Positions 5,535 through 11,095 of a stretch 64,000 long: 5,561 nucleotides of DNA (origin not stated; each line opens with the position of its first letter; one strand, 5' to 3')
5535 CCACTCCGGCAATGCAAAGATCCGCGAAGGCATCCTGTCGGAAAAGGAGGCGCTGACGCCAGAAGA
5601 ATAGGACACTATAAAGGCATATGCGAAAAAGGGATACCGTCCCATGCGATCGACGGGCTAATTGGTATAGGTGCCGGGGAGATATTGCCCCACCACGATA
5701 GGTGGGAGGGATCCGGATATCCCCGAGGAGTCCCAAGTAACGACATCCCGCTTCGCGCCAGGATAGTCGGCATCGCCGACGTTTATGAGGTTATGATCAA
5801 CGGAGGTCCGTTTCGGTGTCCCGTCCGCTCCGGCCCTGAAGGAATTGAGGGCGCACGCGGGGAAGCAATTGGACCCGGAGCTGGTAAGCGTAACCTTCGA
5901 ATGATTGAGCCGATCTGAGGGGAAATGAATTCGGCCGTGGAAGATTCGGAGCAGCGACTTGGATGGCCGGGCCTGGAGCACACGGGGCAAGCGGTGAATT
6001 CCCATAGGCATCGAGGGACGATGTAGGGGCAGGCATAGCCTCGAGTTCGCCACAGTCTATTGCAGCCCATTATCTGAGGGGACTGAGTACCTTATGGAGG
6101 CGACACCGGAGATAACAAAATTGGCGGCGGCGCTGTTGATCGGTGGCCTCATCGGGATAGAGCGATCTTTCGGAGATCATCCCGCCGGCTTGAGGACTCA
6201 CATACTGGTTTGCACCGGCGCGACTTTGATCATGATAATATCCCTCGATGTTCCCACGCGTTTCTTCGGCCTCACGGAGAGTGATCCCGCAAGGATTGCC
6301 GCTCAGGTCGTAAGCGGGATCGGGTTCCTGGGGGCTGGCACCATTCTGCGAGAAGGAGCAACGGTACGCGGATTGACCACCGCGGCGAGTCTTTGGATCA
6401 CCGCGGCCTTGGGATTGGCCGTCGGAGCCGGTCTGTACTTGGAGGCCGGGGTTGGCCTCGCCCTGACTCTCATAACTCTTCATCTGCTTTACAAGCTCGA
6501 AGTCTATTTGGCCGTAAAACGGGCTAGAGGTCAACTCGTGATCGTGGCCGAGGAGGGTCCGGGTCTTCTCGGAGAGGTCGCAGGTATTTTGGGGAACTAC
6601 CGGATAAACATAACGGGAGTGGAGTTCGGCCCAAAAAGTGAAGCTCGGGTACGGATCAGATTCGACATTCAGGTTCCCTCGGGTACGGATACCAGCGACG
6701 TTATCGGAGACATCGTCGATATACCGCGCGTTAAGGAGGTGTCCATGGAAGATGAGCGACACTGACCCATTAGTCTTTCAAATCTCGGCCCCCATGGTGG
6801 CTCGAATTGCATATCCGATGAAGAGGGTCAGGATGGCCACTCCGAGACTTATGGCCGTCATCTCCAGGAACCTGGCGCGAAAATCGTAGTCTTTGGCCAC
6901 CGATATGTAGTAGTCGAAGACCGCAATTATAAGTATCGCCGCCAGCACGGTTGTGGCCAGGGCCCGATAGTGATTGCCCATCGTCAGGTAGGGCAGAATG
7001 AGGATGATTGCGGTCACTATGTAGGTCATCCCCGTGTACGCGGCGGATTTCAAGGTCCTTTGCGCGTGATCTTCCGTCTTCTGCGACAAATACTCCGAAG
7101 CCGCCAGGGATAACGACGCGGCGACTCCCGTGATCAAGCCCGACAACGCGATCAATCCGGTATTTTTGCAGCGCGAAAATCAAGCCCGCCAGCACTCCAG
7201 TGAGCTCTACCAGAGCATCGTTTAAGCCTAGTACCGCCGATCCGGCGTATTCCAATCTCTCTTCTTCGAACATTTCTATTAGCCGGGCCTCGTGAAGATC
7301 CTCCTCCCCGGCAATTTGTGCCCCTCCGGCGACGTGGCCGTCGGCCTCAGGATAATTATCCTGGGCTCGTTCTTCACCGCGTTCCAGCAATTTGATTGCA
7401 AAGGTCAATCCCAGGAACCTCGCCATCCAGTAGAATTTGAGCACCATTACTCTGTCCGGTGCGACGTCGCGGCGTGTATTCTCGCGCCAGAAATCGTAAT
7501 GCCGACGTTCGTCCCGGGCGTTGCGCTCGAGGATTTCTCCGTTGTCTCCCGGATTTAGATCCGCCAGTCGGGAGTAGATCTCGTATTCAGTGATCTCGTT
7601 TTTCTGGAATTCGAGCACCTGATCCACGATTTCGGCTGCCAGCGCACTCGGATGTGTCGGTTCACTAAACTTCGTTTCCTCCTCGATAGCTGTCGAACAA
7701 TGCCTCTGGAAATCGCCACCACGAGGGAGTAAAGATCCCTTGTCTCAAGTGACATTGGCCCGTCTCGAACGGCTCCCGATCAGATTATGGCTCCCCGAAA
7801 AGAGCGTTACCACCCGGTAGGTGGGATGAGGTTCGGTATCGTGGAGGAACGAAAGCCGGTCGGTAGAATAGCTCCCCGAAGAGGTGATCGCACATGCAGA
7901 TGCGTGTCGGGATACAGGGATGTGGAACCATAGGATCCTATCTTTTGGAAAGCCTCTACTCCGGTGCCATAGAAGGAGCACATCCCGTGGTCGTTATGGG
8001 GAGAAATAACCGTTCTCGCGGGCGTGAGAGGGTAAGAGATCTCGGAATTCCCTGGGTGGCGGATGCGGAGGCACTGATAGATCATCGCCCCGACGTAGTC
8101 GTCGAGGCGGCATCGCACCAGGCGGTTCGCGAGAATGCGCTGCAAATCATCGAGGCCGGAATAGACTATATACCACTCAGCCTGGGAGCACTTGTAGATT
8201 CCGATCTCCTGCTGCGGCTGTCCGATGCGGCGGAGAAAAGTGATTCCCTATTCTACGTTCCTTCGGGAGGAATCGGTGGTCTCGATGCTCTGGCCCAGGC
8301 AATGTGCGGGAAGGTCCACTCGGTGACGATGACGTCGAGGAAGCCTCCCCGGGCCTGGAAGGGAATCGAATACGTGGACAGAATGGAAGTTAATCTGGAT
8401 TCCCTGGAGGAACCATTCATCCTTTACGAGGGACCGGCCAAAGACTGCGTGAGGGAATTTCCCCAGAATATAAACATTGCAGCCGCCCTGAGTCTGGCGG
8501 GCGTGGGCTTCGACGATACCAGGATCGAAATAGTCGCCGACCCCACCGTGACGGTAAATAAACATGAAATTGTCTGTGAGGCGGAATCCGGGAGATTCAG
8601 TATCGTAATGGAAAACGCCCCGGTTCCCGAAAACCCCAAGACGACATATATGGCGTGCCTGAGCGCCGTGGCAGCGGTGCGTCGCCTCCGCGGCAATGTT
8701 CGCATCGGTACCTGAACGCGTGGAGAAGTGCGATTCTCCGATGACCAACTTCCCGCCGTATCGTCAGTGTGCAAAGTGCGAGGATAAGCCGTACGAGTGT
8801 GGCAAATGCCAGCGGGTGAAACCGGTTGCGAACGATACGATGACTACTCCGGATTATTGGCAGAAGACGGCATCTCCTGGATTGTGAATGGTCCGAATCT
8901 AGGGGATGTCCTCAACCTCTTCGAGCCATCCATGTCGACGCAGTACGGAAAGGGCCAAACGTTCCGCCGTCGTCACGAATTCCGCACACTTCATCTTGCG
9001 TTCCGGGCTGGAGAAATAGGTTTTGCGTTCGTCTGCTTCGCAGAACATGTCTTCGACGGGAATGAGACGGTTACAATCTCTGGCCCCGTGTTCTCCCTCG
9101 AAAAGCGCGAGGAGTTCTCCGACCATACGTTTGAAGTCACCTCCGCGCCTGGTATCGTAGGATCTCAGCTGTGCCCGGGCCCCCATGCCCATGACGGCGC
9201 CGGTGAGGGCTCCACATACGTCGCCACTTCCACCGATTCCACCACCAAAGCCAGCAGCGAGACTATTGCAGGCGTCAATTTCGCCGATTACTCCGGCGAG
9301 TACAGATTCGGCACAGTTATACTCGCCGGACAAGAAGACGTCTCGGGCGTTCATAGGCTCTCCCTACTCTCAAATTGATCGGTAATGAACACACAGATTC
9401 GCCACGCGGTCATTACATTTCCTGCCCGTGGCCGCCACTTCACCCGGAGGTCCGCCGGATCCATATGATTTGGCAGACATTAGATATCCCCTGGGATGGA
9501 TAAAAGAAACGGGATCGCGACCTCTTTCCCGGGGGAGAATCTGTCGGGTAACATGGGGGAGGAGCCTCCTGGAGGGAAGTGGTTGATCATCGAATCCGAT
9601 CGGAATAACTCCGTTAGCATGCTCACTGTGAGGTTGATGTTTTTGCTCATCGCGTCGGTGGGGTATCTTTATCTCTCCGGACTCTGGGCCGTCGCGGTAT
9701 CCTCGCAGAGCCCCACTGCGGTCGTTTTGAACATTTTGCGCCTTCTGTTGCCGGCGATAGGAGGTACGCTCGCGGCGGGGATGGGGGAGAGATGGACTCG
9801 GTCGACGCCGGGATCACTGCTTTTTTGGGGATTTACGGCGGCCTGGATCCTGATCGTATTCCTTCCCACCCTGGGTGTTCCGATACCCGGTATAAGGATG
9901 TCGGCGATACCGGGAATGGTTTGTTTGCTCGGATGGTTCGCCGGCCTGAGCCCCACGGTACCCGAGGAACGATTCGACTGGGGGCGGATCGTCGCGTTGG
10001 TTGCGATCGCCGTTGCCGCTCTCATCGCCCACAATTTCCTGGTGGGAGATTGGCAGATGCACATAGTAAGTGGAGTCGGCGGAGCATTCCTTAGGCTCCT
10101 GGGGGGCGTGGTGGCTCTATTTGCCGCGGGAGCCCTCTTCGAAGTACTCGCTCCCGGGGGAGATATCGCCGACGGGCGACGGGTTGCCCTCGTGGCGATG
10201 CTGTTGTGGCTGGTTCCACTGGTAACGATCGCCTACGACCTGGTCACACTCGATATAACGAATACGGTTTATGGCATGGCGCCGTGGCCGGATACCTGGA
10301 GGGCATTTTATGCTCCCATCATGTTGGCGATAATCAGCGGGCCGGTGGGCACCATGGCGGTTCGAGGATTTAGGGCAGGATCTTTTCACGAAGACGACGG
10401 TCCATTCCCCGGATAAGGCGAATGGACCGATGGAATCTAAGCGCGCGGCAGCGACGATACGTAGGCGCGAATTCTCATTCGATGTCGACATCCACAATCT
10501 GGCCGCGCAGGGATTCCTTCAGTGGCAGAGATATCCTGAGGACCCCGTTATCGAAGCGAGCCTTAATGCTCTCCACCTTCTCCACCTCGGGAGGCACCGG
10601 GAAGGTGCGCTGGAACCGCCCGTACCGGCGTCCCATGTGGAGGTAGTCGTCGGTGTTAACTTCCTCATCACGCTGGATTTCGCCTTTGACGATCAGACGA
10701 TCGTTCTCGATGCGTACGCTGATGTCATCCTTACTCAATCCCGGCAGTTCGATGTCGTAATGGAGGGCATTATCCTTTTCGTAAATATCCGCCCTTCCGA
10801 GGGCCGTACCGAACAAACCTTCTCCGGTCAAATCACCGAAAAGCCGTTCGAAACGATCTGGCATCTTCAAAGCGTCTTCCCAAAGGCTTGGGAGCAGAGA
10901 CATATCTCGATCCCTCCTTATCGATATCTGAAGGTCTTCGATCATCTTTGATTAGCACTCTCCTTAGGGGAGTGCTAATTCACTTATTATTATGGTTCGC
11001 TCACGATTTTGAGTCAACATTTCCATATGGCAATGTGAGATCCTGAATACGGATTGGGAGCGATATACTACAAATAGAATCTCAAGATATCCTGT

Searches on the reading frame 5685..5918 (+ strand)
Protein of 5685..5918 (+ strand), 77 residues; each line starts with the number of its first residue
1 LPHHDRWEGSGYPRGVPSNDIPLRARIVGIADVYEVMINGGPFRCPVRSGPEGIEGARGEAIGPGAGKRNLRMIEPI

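Call 74: search_protein_families(library=pfam, proteins=[window:5685-5918:+], max_evalue=0.01)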
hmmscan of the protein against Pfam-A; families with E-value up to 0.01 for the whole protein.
window:5685-5918:+ (77 aa): 1 family
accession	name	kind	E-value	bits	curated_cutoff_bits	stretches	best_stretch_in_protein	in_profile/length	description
PF13487.12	HD_5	-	7.9e-10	39.2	27.2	1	3-44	105-146/170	HD domain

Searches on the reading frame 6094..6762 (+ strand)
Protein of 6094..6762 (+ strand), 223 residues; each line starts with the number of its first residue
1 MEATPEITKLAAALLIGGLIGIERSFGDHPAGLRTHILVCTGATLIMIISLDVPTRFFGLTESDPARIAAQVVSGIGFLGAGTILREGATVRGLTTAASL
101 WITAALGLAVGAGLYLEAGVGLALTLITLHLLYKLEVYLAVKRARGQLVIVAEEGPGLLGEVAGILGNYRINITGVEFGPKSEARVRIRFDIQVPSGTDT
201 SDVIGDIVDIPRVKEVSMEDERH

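Call 19: search_protein_families(library=pfam, proteins=[window:6094-6762:+], max_evalue=0.001)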
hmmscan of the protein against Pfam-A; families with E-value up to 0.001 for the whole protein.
window:6094-6762:+ (223 aa): 3 families
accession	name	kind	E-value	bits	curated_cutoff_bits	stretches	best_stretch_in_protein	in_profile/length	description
PF02308.21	MgtC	-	2.5e-40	138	31.4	1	10-136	1-119/121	MgtC family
PF13291.12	ACT_4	-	3.3e-08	34.5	27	1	147-216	8-78/80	ACT domain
PF01842.31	ACT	-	7.4e-06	26.1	27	1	148-205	3-59/66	ACT domain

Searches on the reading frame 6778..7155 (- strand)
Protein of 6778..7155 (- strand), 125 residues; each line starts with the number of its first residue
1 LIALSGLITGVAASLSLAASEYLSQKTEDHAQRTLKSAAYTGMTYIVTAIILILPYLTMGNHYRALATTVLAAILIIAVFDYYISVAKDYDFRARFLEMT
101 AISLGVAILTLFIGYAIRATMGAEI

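Call 74: search_protein_families(library=pfam, proteins=[window:6778-7155:-], max_evalue=0.01)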
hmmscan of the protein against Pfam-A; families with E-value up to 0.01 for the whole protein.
window:6778-7155:- (125 aa): 2 families
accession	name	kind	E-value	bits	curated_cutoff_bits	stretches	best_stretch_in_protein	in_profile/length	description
PF01988.24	VIT1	-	7.2e-09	36.2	28.1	1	30-115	130-214/214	VIT family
PF02322.20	Cyt_bd_oxida_II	-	0.007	16.2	35.6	1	6-110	159-253/302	Cytochrome bd terminal oxidase subunit II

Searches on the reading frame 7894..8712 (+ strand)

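Call 19: search_protein_families(library=pfam, proteins=[window:7894-8712:+], max_evalue=0.001)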
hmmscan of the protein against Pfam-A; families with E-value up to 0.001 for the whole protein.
window:7894-8712:+ (273 aa): 2 families
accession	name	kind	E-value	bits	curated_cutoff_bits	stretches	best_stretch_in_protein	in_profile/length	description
PF01958.23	Asp_DH_C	-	1.1e-32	112.5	27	1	172-259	2-89/89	Aspartate dehydrogenase, C-terminal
PF03447.22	NAD_binding_3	-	1.9e-19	70.9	24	1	9-123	1-116/116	Homoserine dehydrogenase, NAD binding domain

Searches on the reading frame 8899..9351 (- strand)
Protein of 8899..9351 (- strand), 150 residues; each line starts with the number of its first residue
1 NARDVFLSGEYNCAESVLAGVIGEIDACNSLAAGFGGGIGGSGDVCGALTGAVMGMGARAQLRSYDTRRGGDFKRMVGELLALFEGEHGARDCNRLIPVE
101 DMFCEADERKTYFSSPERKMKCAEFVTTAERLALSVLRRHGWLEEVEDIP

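Call 5: search_protein_families(library=pfam, proteins=[window:8899-9351:-], max_evalue=1)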
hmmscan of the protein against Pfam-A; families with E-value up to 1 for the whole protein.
window:8899-9351:- (150 aa): 2 families
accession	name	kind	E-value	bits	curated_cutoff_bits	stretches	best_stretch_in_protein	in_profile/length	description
PF09719.15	C_GCAxxG_C_C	-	4.6e-19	69.1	27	1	11-132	1-114/118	Putative redox-active protein (C_GCAxxG_C_C)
PF02466.24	Tim17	-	0.57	10.9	32.7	0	9-56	61-108/111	Tim17/Tim22/Tim23/Pmp24 family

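Call 6: search_protein_families(library=ncbifam, proteins=[window:8899-9351:-], max_evalue=1)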
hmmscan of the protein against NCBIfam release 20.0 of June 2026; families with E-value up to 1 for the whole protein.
window:8899-9351:- (150 aa): 3 families
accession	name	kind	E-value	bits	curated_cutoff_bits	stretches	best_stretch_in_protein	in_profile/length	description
TIGR01909.1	C_GCAxxG_C_C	subfamily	6e-16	58.6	47.4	1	11-135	1-118/120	C-GCAxxG-C-C family (seleno)protein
NF045669.1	DVU1555_fam_CGA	exception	2.1e-09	37.2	103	1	32-141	39-140/140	DVU_1555 family C-GCAxxG-C-C protein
NF045501.1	HUGP_GUXX-star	exception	6.2e-06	25.9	325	1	33-127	48-145/236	HUGP/GUXX-star fusion selenoprotein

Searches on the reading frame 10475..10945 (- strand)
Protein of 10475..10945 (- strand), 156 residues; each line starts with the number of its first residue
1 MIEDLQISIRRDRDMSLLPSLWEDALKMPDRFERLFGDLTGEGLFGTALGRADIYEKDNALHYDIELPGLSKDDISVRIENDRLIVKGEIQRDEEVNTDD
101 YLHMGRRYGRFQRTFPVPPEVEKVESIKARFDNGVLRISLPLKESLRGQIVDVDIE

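Call 19: search_protein_families(library=pfam, proteins=[window:10475-10945:-], max_evalue=0.001)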
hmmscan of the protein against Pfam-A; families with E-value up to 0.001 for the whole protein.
window:10475-10945:- (156 aa): 2 families
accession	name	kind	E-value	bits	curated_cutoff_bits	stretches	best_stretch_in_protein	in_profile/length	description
PF00011.27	HSP20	-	7.7e-19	68.1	20.8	1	53-146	1-91/102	Hsp20/alpha crystallin family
PF17886.7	ArsA_HSP20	-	6.8e-09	35.6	22.5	1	62-139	5-62/63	HSP20-like domain found in ArsA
